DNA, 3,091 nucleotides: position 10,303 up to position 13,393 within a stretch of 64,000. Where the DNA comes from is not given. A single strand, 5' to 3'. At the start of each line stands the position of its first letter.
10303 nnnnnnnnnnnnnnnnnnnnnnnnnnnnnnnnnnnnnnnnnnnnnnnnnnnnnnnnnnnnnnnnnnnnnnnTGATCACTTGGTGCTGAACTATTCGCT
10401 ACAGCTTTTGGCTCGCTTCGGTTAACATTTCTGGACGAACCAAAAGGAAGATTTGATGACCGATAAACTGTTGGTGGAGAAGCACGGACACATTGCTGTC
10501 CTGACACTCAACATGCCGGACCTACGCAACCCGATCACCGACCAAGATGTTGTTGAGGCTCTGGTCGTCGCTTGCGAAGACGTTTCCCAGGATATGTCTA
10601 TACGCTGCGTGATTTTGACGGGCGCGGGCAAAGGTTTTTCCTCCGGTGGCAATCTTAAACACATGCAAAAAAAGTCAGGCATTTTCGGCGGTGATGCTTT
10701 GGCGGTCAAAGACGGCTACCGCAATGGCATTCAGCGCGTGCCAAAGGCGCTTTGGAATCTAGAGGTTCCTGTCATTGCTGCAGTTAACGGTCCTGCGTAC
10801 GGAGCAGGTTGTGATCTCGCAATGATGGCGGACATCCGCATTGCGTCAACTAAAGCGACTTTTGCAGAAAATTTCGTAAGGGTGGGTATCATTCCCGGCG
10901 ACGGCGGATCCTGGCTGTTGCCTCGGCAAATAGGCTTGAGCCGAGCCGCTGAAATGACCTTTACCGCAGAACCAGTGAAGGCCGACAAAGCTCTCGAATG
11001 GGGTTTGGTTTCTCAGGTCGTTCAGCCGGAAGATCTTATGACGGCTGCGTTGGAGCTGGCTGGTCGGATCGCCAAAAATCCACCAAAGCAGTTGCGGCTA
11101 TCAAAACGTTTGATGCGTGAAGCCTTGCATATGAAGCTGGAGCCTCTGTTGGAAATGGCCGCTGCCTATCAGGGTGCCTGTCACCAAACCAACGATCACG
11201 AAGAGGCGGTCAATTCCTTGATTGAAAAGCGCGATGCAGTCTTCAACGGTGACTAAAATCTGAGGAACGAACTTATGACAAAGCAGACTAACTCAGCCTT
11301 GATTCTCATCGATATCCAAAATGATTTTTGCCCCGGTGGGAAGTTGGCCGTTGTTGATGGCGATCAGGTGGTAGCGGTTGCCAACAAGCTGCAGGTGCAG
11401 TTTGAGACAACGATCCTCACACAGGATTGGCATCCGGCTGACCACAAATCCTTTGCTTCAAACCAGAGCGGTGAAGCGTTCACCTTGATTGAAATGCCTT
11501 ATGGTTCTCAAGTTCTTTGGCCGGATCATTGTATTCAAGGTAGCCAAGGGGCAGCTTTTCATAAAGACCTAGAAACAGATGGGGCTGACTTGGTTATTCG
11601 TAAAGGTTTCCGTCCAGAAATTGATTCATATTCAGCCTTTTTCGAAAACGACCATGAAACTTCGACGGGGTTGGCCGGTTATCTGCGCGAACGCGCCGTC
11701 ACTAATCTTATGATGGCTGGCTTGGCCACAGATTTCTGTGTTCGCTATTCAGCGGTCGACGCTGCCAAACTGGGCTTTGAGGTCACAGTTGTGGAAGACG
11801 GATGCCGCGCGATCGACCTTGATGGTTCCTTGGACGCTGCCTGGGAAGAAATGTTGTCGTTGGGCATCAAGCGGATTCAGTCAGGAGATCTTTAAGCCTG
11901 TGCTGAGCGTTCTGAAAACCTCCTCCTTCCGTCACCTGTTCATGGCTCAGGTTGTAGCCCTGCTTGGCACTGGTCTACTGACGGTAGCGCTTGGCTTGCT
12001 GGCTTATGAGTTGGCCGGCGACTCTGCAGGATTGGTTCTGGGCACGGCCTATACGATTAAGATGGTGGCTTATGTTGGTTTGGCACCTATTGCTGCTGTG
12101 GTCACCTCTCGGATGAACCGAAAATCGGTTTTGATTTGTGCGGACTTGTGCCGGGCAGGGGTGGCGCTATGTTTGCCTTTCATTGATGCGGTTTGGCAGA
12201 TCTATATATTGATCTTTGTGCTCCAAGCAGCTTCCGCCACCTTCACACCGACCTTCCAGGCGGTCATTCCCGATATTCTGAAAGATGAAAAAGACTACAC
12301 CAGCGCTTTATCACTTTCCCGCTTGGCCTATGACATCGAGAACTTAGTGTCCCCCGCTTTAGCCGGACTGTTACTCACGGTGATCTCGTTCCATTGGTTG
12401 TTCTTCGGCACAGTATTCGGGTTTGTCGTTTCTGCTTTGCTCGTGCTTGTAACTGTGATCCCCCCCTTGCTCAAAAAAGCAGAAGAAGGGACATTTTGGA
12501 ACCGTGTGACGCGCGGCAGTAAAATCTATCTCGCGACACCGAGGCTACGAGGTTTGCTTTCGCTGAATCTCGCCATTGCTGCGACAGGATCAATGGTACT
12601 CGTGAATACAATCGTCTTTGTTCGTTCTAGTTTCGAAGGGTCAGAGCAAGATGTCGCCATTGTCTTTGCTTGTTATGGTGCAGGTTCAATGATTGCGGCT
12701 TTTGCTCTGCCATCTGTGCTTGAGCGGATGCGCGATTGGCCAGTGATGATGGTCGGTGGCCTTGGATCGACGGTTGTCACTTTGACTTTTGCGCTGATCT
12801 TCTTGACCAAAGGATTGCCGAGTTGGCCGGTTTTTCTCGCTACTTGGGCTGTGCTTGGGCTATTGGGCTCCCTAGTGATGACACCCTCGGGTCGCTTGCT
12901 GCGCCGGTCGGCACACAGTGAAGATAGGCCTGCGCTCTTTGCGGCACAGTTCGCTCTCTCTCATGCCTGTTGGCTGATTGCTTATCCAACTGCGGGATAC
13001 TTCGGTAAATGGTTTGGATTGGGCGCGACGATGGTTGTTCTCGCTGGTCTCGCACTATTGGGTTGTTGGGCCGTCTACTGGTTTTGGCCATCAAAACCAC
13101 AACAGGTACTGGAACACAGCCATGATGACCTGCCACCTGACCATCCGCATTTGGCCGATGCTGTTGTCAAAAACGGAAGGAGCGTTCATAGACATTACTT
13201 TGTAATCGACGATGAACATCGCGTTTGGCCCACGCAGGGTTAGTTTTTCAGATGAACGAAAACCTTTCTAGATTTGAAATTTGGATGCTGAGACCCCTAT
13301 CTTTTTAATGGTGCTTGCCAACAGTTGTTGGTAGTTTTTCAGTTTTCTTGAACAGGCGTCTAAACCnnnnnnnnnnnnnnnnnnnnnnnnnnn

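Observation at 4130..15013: Single tightly packed operon joining PCA 4,5-cleavage genes, the dehalogenase and CoA-dependent beta-oxidation-type enzymes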

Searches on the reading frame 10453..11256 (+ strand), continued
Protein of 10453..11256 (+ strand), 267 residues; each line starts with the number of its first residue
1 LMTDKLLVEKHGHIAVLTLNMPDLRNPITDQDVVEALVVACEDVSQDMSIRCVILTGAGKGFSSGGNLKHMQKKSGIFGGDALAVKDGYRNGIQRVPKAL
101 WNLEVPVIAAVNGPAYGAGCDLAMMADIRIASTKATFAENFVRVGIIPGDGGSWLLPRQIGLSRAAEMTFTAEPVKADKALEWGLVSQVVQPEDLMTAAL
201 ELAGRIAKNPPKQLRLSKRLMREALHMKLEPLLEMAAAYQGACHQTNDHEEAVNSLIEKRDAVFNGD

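Call 77: search_protein_families(library=ncbifam, proteins=[L084:5855-7999:+, L084:5059-5841:+, L086:8856-9632:+, L082:6436-7986:+, L082:8829-10175:+], max_evalue=1e-10)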
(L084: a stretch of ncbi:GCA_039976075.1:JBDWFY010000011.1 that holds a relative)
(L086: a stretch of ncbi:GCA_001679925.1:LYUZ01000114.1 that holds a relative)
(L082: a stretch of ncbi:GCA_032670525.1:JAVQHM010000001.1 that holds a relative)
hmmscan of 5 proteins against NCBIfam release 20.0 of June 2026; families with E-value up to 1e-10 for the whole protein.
L084:5855-7999:+ (714 aa): 7 families
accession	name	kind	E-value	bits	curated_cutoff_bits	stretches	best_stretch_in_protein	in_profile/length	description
NF045494.1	AcCoALig_Archglob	equivalog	1.3e-149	499.6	1200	2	5-462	218-664/665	acetate--CoA ligase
NF045493.1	HydDutCoALig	equivalog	3.1e-146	488.8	1300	1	7-709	5-698/698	4-hydroxybutyrate--CoA ligase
NF045492.1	HydPropCoALig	equivalog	5.5e-136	454.7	1300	2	4-444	247-680/700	3-hydroxypropionate--CoA ligase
TIGR02717.1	AcCoA-syn-alpha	equivalog_domain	1.3e-130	436.1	567.15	1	5-460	1-446/447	acetate--CoA ligase alpha subunit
NF004230.0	PRK05678.1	equivalog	1.4e-14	54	336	1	51-284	46-280/291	succinate--CoA ligase subunit alpha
TIGR01019.1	sucCoAalpha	subfamily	2e-14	53.7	353.2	1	51-285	44-279/286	succinate--CoA ligase subunit alpha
NF001913.0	PRK00696.1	equivalog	9.9e-13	47.8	370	0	497-711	3-220/388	ADP-forming succinate--CoA ligase subunit beta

L084:5059-5841:+ (260 aa): 70 families (the best 25 are shown)
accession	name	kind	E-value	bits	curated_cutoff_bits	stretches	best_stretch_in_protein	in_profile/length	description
NF004475.0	PRK05809.1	subfamily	6.1e-55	186.5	394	1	1-260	1-260/260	short-chain-enoyl-CoA hydratase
NF004781.0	PRK06127.1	subfamily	8.9e-54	182.9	291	1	4-260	11-269/269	enoyl-CoA hydratase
NF005802.0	PRK07657.1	equivalog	4e-53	180.6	363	1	11-260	11-260/260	enoyl-CoA hydratase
NF005803.0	PRK07658.1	equivalog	2.5e-52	177.8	313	1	6-260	4-257/257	enoyl-CoA hydratase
NF051848.1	EnCoAHydtEchA19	equivalog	6.9e-52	176.5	400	1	9-260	5-258/258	enoyl-CoA hydratase EchA19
NF007239.0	PRK09674.1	equivalog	8.2e-51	172.9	371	1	3-260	3-257/257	2,3-dehydroadipyl-CoA hydratase PaaF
NF004517.0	PRK05862.1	equivalog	2.1e-49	168.3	396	1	1-258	1-255/257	enoyl-CoA hydratase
NF006109.0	PRK08260.1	subfamily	8.3e-48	163.1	320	1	1-259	1-277/296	enoyl-CoA hydratase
NF006007.0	PRK08138.1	subfamily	2.4e-46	158.2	355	1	7-260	11-261/261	enoyl-CoA hydratase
NF006107.0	PRK08258.1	equivalog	3e-46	157.9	330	1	8-260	21-277/277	enoyl-CoA hydratase family protein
NF005073.0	PRK06495.1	subfamily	4.4e-46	157.2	296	1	13-260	13-257/257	enoyl-CoA hydratase/isomerase family protein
NF004635.0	PRK05981.1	equivalog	9e-45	153.2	351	1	1-260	1-266/266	enoyl-CoA hydratase/isomerase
NF004857.0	PRK06210.1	equivalog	2.6e-44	151.7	341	1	2-259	6-274/275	enoyl-CoA hydratase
TIGR02280.1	PaaB1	equivalog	2.6e-44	151.7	345.15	1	11-260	6-256/256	2-(1,2-epoxy-1,2-dihydrophenyl)acetyl-CoA isomerase PaaG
NF004796.0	PRK06144.1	subfamily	8.8e-44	149.9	272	1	4-260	8-262/262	enoyl-CoA hydratase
NF006699.0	PRK09245.1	subfamily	9.4e-43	146.4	354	1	4-259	3-265/266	crotonase/enoyl-CoA hydratase family protein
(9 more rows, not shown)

L086:8856-9632:+ (258 aa): 71 families (the best 25 are shown)
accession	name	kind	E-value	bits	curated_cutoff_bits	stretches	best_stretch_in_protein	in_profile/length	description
NF051848.1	EnCoAHydtEchA19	equivalog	7.2e-87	291.2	400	1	8-258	2-258/258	enoyl-CoA hydratase EchA19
NF006100.0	PRK08252.1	subfamily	6.2e-85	284.8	282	1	6-258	3-254/254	crotonase/enoyl-CoA hydratase family protein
NF005864.0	PRK07799.1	equivalog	2e-72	243.6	316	1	5-257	7-265/266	crotonase/enoyl-CoA hydratase family protein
NF006007.0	PRK08138.1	subfamily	5.1e-59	199.8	355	1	10-258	11-261/261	enoyl-CoA hydratase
NF042430.2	EnCoAhydt_DpgD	equivalog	7.1e-57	192.8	400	1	11-257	2-257/258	enoyl-CoA-hydratase DpgD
NF006108.0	PRK08259.1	equivalog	2.7e-56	190.9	273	1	8-249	5-246/256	crotonase/enoyl-CoA hydratase family protein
NF005126.0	PRK06563.1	subfamily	4.6e-56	190.1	261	1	5-258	6-263/263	crotonase/enoyl-CoA hydratase family protein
NF002936.2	PRK03580.1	equivalog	8.1e-56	189.2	500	1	9-258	6-261/261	crotonobetainyl-CoA hydratase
NF046063.1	oxepin_alt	equivalog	2.3e-53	181.3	300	1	10-254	4-254/254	oxepin-CoA hydrolase, alternative type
NF004840.0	PRK06190.1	equivalog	2.6e-53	181.3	253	1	6-224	4-225/260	enoyl-CoA hydratase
NF007239.0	PRK09674.1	equivalog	1.5e-52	178.7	371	1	8-258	6-257/257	2,3-dehydroadipyl-CoA hydratase PaaF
NF005802.0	PRK07657.1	equivalog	1.5e-51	175.4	363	1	16-258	14-260/260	enoyl-CoA hydratase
NF005803.0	PRK07658.1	equivalog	5.1e-51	173.6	313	1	13-258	9-257/257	enoyl-CoA hydratase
NF005700.0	PRK07511.1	subfamily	8.2e-51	173.1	274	1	8-256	5-259/260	enoyl-CoA hydratase family protein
NF006566.0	PRK09076.1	subfamily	1e-50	172.8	286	1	10-256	9-258/260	enoyl-CoA hydratase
NF006699.0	PRK09245.1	subfamily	1.9e-43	148.6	354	1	6-257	3-265/266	crotonase/enoyl-CoA hydratase family protein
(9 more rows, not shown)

L082:6436-7986:+ (516 aa): 1 family
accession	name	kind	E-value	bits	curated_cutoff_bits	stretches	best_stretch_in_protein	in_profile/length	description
TIGR02369.2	trimeth_pyl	equivalog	1.7e-120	402.7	525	1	35-496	6-463/469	[trimethylamine--corrinoid protein] Co-methyltransferase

L082:8829-10175:+ (448 aa): 0 families

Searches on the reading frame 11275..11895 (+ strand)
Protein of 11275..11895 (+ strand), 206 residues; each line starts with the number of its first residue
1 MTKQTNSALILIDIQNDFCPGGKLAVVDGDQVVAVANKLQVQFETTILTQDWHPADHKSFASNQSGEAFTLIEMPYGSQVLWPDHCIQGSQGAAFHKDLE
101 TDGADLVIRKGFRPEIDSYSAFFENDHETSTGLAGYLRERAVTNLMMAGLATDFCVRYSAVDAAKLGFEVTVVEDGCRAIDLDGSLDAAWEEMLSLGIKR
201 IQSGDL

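Call 3: search_protein_families(library=pfam, proteins=[window:11275-11895:+])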
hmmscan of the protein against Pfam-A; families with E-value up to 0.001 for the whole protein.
window:11275-11895:+ (206 aa): 1 family
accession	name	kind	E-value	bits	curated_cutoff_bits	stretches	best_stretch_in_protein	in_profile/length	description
PF00857.26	Isochorismatase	-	4.2e-28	99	27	1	7-195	1-165/175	Isochorismatase domain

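Call 4: search_protein_families(library=ncbifam, proteins=[window:11275-11895:+])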
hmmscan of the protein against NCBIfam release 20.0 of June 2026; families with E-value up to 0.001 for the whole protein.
window:11275-11895:+ (206 aa): 5 families
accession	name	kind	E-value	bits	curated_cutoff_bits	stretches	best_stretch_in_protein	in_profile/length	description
NF008623.0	PRK11609.1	equivalog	8.4e-70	234.9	174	1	5-199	2-201/213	bifunctional nicotinamidase/pyrazinamidase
NF050097.1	BiurAmidohydBiuH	equivalog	2.2e-10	40.3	370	1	130-184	139-193/221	biuret amidohydrolase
NF008517.0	PRK11440.1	equivalog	2.8e-08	33.9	195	1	131-181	110-160/188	hydrolase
NF041461.1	C_hydro_YcaC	equivalog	1.1e-06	28.3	310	1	143-200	103-159/201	isochorismate family cysteine hydrolase YcaC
TIGR03614.1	RutB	equivalog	3.5e-06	26.8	377.95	1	98-179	119-188/226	pyrimidine utilization protein B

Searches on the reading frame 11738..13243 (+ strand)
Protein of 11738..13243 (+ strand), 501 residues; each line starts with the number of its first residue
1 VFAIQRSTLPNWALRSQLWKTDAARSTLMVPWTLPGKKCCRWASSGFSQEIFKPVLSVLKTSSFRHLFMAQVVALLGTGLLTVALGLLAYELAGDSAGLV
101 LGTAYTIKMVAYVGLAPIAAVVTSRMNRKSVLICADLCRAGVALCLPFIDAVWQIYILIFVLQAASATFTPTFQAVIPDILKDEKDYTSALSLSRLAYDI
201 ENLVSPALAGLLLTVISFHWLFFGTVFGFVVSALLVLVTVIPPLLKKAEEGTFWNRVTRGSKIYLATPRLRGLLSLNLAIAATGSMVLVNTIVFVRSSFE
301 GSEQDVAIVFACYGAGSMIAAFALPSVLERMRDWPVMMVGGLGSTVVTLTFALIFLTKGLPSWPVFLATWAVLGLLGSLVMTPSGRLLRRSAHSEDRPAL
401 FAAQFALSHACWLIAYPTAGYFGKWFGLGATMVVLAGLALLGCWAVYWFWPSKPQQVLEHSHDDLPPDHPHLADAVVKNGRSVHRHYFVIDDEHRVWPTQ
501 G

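Call 3: search_protein_families(library=pfam, proteins=[window:11738-13243:+])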
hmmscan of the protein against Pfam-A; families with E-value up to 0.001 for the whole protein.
window:11738-13243:+ (501 aa): 2 families
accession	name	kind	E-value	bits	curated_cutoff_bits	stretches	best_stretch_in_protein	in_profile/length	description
PF07690.21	MFS_1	-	3.9e-35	121.8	33.4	2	67-251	1-185/347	Major Facilitator Superfamily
PF05977.19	MFS_3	-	6e-13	48.5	27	1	57-354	5-304/524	Transmembrane secretion effector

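Call 4: search_protein_families(library=ncbifam, proteins=[window:11738-13243:+])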
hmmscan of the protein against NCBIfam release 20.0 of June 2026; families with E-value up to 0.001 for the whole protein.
window:11738-13243:+ (501 aa): 8 families
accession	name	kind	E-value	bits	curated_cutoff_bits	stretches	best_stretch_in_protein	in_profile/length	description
TIGR00900.1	2A0121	subfamily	1.1e-82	278.3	319.6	1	64-427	1-364/364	H+ Antiporter protein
NF007792.0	PRK10489.1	equivalog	2e-15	56.7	324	1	56-376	10-325/419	enterobactin transporter EntS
NF000245.1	macrolide_MefA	exception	5.8e-13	48.7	675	1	64-375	11-322/405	macrolide efflux MFS transporter Mef(A)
TIGR00880.1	2_A_01_02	superfamily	3.2e-09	37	131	1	115-239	14-137/141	multidrug resistance protein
NF053757.1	BclibactTpBcbE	equivalog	4.2e-06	25.9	600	1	77-266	17-209/394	bacillibactin exporter BcbE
NF000051.1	macrolide_MefB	exception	5.4e-06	25.6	800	1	64-341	11-290/409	macrolide efflux MFS transporter Mef(B)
NF006386.0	PRK08633.1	equivalog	1.6e-05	22.8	1221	1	61-446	8-406/1147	acyl-[ACP]--phospholipid O-acyltransferase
NF007799.0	PRK10504.1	subfamily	0.00065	18.7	426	1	185-238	130-183/471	multidrug transporter subunit MdtD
